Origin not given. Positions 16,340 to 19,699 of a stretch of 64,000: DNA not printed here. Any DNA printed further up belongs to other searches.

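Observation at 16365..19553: MmeI-like single-chain restriction-modification gene inserted between ntrB and ntrC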

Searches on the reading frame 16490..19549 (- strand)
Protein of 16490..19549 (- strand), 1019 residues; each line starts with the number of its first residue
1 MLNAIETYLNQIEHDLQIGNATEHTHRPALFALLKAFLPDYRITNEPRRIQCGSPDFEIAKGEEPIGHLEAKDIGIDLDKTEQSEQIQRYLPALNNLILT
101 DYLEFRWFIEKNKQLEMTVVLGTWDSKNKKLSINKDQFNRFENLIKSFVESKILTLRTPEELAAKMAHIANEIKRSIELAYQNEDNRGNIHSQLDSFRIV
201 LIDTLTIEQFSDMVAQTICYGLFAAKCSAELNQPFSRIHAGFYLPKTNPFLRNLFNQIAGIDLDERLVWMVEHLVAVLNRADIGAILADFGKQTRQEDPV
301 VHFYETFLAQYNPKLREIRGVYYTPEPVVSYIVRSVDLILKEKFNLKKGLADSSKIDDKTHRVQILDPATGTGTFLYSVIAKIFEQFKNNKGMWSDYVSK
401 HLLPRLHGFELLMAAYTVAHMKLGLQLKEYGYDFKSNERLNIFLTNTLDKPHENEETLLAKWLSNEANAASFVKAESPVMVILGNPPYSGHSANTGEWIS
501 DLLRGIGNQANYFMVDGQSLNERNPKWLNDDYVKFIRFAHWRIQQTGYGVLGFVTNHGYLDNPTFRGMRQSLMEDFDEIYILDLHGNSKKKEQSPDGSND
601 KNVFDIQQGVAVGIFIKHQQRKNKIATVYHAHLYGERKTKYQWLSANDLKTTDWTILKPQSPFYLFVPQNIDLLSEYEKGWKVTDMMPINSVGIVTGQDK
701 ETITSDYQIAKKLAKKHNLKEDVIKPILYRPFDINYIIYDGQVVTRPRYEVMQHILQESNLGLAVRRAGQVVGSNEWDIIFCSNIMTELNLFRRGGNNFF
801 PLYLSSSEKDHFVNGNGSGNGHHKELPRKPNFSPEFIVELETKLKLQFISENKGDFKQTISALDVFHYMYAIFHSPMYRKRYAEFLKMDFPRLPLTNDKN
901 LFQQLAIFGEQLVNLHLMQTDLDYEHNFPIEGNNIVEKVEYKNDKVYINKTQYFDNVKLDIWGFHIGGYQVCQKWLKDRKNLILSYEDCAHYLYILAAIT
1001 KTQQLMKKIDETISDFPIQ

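Call 5: search_protein_families(library=pfam, proteins=[window:16490-19549:-], max_evalue=0.01)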
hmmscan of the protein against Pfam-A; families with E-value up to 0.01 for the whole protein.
window:16490-19549:- (1019 aa): 4 families
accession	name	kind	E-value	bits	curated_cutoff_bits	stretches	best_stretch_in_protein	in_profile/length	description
PF18135.7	Type_ISP_C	-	9e-72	242.5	25.9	1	696-1007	47-341/342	Type ISP C-terminal specificity domain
PF02384.22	N6_Mtase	-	2.7e-11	43.8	20.4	1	296-492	2-139/311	N-6 DNA Methylase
PF20473.4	MmeI_Mtase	-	3.2e-08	33.5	27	1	355-504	13-161/259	MmeI, DNA-methyltransferase domain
PF07669.17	Eco57I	-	4.8e-05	23.9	25.3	1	412-585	9-166/171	Eco57I restriction-modification methylase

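Call 7: search_protein_families(library=ncbifam, proteins=[window:16490-19549:-], max_evalue=0.01)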
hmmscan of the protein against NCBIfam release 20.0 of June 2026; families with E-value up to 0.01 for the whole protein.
window:16490-19549:- (1019 aa): 1 family
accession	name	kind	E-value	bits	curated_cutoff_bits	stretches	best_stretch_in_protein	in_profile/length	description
NF047738.1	antiphage_MADS2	equivalog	4.3e-07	28.6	720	1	361-577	331-537/654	methylation-associated defense system DNA methyltransferase MAD2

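Call 8: search_protein_families(library=padloc, proteins=[window:16490-19549:-], max_evalue=0.01)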
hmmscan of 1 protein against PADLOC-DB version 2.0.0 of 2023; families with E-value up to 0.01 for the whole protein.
window:16490-19549:- (1019 aa): 16 families
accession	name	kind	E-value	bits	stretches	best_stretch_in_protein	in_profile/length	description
PDLC03610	REase_MTase_IIG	-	5.3e-292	969.8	3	5-506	2-503/1096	Type IIG restriction enzyme-methyltransferase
PDLC03631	REase_MTase_IIG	-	1.5e-95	319.1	2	16-697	19-686/1086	Type IIG restriction enzyme-methyltransferase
PDLC03597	REase_MTase_IIG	-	5.4e-56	187.9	2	140-660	713-1210/1646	Type IIG restriction enzyme-methyltransferase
PDLC03051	REase_MTase_I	-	2.8e-51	171.9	2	299-646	844-1174/1591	Type I restriction enzyme-methyltransferase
PDLC03621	REase_MTase_IIG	-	1.2e-36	124.2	2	300-646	284-613/1024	Type IIG restriction enzyme-methyltransferase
PDLC04134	mad2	-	3.1e-14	50.7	1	54-640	41-468/492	mads_2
PDLC03021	MTase_I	-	2.2e-07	28.1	1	362-491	185-285/491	Type I methyltransferase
PDLC03338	MTase_II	-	5.3e-07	26.7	1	312-455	122-245/604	Type II methyltransferase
PDLC03313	MTase_II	-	7.7e-07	26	1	357-592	44-240/563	Type II methyltransferase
PDLC03598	REase_MTase_IIG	-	2e-06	24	1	314-516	307-518/912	Type IIG restriction enzyme-methyltransferase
PDLC03226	MTase_II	-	8.5e-06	22.6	0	548-588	179-218/579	Type II methyltransferase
PDLC03026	MTase_I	-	2.8e-05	21.4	1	295-453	118-249/487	Type I methyltransferase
PDLC03267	MTase_II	-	3.5e-05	20.9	0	315-381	9-54/539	Type II methyltransferase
PDLC03599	REase_MTase_IIG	-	9.4e-05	18.4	1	310-379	296-366/959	Type IIG restriction enzyme-methyltransferase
PDLC03025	MTase_I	-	0.0002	18.2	1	296-389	140-210/569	Type I methyltransferase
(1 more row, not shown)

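Call 9: search_solved_structures(query=window:16490-19549:-, max_evalue=0.01, show_alignments=2)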
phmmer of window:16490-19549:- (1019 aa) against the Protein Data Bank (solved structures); distinct sequences matched with E-value up to 0.01: 3.
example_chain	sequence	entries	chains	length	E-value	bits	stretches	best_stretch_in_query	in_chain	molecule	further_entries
7lo5_A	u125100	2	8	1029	2e-42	148.5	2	300-661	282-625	Site-specific DNA-methyltransferase (adenine-specific)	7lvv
4xqk_A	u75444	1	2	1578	1.2e-40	142.6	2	297-645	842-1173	LlaBIII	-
5ffj_A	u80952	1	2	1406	1.2e-36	129.3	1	297-919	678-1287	Endonuclease and methylase LlaGI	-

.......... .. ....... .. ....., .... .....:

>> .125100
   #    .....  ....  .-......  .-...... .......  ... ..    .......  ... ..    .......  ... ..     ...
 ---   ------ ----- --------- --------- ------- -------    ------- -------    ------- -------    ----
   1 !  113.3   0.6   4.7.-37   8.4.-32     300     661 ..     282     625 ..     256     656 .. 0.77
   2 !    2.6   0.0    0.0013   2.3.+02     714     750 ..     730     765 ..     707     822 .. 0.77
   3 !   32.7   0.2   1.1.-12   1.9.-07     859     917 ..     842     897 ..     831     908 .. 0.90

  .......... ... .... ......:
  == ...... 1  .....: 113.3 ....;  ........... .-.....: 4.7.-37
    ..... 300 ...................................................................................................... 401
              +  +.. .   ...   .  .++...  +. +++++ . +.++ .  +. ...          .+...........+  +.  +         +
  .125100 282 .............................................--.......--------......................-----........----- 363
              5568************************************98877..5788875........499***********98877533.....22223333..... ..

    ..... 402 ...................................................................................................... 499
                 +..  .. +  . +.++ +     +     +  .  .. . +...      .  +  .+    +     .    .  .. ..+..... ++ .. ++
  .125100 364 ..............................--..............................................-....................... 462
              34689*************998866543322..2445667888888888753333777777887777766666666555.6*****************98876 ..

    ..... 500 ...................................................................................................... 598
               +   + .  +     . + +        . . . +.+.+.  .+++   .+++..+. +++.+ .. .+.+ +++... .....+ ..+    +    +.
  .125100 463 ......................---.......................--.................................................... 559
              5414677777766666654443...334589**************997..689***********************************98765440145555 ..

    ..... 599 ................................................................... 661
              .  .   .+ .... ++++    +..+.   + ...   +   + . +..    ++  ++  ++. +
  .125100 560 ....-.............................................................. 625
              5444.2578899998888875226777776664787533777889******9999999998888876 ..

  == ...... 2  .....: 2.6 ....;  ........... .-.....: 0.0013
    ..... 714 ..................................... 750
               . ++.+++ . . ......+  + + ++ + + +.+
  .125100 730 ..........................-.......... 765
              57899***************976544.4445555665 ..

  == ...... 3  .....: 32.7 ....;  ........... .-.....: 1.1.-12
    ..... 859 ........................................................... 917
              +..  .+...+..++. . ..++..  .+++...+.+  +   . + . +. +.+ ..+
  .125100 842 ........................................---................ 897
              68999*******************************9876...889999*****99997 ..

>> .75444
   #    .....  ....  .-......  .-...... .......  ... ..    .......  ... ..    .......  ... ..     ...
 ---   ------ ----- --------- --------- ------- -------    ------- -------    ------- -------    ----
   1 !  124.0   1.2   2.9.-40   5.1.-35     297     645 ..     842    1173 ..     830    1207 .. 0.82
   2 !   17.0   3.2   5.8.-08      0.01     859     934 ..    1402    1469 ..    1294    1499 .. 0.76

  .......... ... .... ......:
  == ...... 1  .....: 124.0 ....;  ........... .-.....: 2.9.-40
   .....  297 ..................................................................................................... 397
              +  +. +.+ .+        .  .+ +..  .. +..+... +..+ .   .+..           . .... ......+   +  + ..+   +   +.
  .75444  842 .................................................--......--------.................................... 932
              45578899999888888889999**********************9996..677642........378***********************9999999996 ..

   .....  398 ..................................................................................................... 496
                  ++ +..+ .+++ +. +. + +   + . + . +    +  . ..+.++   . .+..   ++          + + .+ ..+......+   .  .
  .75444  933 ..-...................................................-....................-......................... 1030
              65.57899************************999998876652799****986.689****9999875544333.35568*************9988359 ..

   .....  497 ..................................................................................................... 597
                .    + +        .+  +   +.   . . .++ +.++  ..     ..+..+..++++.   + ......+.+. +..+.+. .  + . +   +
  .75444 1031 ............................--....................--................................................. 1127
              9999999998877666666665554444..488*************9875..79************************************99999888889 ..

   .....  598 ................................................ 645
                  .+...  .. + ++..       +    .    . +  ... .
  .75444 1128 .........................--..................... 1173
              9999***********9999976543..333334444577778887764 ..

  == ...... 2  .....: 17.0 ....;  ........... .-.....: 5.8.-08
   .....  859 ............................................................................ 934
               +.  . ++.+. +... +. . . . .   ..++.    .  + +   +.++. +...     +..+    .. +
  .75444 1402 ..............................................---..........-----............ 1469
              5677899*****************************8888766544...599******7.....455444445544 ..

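Call 10: find_encoding_contigs(protein=window:16490-19549:-, flank=10000, max_places=6)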
Protein window:16490-19549:- (1019 aa): 2 contigs read that carry it; 2 places shown.
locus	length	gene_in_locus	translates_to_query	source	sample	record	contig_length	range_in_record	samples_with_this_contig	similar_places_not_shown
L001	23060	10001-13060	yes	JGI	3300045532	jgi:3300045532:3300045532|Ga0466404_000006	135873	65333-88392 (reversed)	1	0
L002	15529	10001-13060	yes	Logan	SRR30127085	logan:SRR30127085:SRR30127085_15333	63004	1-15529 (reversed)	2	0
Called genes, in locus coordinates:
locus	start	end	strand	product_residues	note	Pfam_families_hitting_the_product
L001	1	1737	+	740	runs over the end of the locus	PF02163:Peptidase_M50 (weak), PF25917:BSH_RND (faint), PF25919:BSH_CusB (weak), PF25973:BSH_CzcB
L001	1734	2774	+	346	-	PF01547:SBP_bac_1, PF13416:SBP_bac_8, PF13343:SBP_bac_6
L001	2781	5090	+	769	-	PF02743:dCache_1, PF00672:HAMP (weak), PF00512:HisKA, PF02518:HATPase_c, PF00072:Response_reg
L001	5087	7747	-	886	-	PF00672:HAMP, PF18947:HAMP_2 (weak), PF00015:MCPsignal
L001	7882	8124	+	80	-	PF01809:YidD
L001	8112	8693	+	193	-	PF01965:DJ-1_PfpI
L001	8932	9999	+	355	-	PF00512:HisKA, PF02518:HATPase_c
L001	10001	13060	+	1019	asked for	PF02384:N6_Mtase, PF20473:MmeI_Mtase, PF18135:Type_ISP_C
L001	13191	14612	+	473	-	PF00072:Response_reg, PF00158:Sigma54_activat, PF14532:Sigma54_activ_2, PF07728:AAA_5 (weak), PF25601:AAA_lid_14, PF02954:HTH_8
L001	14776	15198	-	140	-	PF02823:ATP-synt_DE_N, PF00401:ATP-synt_DE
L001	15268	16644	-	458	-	PF02874:ATP-synt_ab_N, PF00006:ATP-synt_ab, PF22919:ATP-synt_VA_C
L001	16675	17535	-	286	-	PF00231:ATP-synt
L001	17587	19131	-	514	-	PF02874:ATP-synt_ab_N, PF00006:ATP-synt_ab, PF06745:ATPase (faint), PF00306:ATP-synt_ab_C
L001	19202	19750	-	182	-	PF00213:OSCP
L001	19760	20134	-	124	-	PF00430:ATP-synt_B, PF06188:HrpE (weak)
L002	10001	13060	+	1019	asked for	PF02384:N6_Mtase, PF20473:MmeI_Mtase, PF18135:Type_ISP_C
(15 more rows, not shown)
